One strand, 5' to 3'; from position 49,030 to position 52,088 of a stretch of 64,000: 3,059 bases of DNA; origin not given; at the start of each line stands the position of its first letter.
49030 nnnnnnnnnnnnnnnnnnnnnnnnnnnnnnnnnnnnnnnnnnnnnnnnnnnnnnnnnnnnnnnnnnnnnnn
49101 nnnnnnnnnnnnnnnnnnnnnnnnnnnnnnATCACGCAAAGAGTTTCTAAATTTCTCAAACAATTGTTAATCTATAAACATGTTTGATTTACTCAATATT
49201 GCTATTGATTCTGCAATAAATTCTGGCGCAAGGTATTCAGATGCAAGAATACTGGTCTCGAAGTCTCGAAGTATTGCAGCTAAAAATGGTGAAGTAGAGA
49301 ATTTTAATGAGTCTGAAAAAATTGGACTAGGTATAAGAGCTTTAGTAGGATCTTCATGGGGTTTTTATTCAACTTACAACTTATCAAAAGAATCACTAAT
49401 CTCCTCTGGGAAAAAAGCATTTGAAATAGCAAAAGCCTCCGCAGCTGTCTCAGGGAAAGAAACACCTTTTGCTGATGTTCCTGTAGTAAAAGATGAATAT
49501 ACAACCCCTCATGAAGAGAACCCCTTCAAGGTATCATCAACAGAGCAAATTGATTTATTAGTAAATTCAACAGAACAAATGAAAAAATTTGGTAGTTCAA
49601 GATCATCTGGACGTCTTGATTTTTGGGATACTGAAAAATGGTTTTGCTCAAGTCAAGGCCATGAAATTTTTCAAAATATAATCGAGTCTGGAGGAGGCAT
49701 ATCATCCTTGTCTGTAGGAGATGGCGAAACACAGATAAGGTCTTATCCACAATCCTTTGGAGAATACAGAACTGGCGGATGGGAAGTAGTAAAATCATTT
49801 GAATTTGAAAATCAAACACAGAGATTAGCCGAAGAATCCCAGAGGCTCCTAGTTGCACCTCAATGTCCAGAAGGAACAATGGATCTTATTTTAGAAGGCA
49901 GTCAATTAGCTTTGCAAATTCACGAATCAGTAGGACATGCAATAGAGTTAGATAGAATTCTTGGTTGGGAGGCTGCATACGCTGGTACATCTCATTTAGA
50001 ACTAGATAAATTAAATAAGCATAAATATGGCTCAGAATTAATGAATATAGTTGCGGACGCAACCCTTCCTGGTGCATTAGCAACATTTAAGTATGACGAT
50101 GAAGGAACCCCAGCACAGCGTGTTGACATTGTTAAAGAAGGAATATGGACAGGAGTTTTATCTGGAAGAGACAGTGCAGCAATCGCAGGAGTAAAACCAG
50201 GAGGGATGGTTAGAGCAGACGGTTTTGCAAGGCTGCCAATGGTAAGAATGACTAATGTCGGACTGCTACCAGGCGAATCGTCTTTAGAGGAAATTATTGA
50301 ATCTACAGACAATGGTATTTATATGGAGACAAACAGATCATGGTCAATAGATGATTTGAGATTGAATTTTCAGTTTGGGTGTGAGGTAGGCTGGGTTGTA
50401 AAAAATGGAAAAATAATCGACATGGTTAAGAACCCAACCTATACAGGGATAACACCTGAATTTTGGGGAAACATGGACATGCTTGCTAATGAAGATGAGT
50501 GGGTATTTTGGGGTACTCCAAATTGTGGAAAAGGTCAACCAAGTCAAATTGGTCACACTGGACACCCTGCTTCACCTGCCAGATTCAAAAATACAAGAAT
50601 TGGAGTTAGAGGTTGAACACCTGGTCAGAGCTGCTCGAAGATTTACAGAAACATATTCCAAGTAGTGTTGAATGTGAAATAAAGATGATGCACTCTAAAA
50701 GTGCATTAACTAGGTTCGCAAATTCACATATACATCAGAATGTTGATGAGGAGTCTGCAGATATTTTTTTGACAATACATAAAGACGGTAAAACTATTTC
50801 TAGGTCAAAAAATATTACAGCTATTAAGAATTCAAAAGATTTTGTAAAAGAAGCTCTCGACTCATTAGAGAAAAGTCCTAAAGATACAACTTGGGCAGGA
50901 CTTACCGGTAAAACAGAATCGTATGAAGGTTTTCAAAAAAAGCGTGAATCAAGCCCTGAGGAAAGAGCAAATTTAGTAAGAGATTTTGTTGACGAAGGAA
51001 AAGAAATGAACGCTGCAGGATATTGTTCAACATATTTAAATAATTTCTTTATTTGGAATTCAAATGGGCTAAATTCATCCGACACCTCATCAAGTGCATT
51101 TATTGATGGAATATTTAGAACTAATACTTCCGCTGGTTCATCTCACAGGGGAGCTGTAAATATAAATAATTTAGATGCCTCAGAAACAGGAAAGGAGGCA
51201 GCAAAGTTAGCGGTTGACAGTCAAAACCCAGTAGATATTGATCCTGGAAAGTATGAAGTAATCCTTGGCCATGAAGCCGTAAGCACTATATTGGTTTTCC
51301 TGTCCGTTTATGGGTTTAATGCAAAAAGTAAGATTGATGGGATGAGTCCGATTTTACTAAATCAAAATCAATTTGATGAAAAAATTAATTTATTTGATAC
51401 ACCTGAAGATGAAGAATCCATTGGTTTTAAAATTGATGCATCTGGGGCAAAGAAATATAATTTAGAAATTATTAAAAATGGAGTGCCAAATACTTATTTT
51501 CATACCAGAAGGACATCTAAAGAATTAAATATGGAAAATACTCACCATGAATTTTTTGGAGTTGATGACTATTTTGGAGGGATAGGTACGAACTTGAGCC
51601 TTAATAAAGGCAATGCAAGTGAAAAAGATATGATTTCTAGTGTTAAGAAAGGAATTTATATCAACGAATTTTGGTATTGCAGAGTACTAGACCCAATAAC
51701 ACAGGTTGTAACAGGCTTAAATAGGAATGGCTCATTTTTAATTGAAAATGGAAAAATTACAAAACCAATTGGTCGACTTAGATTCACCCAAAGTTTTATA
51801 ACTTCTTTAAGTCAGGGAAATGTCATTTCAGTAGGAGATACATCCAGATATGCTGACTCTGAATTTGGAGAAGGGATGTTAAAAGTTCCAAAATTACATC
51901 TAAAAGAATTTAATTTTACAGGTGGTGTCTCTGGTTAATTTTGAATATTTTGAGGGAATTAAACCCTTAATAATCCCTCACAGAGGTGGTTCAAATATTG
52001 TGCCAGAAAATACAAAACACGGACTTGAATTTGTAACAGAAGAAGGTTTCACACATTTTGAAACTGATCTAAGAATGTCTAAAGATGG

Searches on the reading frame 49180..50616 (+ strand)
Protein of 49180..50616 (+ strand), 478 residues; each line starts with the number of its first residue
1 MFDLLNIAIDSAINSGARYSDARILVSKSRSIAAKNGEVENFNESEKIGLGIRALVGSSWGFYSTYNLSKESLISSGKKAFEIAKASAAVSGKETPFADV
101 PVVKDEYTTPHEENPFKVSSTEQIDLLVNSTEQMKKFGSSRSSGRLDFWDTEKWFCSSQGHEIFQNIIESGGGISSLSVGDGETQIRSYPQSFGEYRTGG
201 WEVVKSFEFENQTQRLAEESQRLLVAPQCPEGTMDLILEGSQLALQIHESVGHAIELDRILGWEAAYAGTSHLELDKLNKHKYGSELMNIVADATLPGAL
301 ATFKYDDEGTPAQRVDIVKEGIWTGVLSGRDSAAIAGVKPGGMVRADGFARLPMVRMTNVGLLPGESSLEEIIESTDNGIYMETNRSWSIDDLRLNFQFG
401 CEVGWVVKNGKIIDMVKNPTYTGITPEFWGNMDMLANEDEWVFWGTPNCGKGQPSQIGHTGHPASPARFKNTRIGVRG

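Call 22: search_protein_families(library=pfam, proteins=[window:49180-50616:+], max_evalue=0.00001)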
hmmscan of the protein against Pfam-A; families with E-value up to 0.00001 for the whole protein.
window:49180-50616:+ (478 aa): 2 families
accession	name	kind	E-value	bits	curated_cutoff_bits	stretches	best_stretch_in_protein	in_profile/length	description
PF19289.4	PmbA_TldD_3rd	-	3.8e-41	141.1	22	1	232-448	2-203/220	PmbA/TldA metallopeptidase C-terminal domain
PF01523.21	PmbA_TldD_1st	-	1.2e-11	45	20.9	1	21-84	2-65/65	PmbA/TldA metallopeptidase domain 1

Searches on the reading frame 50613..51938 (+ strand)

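Call 22: search_protein_families(library=pfam, proteins=[window:50613-51938:+], max_evalue=0.00001)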
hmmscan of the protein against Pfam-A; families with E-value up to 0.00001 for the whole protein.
window:50613-51938:+ (441 aa): 1 family
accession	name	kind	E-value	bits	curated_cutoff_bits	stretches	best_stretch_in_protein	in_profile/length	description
PF19289.4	PmbA_TldD_3rd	-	1.4e-35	122.9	22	1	211-437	1-220/220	PmbA/TldA metallopeptidase C-terminal domain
